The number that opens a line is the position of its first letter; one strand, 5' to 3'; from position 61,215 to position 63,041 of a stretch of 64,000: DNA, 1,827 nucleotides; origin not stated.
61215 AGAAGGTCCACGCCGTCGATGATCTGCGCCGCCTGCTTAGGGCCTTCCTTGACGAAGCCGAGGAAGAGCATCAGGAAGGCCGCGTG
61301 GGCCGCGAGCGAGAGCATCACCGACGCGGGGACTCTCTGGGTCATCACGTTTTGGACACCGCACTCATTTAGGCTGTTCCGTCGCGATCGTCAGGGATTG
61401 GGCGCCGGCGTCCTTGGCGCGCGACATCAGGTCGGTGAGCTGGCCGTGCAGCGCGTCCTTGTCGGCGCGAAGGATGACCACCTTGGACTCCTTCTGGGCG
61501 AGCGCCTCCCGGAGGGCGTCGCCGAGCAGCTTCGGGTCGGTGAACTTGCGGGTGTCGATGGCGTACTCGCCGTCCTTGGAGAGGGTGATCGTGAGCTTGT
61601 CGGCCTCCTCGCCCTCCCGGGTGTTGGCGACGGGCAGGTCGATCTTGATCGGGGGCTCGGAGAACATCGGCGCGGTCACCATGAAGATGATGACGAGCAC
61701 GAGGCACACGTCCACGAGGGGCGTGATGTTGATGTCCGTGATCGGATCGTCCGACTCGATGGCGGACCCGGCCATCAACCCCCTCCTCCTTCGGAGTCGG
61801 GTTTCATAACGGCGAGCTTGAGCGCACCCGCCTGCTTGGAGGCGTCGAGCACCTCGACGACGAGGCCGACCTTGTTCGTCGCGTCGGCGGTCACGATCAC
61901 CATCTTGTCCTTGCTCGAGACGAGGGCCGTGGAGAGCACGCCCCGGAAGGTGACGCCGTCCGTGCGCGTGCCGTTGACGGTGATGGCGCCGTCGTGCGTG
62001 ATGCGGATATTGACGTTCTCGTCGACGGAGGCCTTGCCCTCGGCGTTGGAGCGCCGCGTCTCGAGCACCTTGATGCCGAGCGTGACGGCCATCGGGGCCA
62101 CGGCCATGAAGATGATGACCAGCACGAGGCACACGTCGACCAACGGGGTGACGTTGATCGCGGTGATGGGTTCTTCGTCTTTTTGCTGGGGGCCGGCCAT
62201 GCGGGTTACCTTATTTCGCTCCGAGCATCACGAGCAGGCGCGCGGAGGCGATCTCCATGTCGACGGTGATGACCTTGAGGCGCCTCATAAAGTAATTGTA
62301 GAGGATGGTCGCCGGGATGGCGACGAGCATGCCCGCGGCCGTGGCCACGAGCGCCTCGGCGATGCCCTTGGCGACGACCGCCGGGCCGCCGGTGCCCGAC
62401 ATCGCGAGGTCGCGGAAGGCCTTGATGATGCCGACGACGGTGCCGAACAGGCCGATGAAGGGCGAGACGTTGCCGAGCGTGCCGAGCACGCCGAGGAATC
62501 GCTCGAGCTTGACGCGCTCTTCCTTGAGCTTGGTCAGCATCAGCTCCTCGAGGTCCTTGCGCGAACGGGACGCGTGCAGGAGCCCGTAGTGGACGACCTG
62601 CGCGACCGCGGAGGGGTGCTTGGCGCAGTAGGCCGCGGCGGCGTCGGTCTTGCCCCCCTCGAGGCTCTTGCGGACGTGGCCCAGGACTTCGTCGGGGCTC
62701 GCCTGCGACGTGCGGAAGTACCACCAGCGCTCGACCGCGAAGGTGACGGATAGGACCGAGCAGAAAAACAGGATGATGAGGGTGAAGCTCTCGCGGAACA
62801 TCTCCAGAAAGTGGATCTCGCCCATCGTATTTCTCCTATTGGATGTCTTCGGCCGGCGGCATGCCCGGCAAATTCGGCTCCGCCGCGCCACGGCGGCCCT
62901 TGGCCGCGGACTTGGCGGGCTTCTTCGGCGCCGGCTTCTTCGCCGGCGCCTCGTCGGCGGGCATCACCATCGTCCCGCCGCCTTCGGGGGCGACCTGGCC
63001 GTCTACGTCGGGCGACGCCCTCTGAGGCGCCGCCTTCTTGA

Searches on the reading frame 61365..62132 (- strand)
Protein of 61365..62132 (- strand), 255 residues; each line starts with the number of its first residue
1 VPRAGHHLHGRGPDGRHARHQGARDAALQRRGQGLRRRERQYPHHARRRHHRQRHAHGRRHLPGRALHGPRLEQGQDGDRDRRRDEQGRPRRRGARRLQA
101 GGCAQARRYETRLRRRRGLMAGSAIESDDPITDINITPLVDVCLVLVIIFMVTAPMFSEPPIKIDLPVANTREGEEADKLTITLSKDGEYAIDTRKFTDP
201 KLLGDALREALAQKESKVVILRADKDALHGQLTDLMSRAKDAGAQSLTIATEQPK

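Call 66: search_protein_families(library=pfam, proteins=[window:61365-62132:-])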
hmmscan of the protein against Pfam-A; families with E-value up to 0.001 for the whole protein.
window:61365-62132:- (255 aa): 1 family
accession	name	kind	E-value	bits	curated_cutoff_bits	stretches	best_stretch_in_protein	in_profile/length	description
PF02472.21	ExbD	-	2.5e-28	99.1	25.4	1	131-252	5-126/128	Biopolymer transport protein ExbD/TolR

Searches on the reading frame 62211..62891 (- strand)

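Call 66: search_protein_families(library=pfam, proteins=[window:62211-62891:-])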
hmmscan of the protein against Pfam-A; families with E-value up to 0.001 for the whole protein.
window:62211-62891:- (226 aa): 1 family
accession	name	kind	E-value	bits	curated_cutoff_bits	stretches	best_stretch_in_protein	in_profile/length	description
PF01618.21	MotA_ExbB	-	4.8e-33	114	22.9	1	98-213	8-126/127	MotA/TolQ/ExbB proton channel family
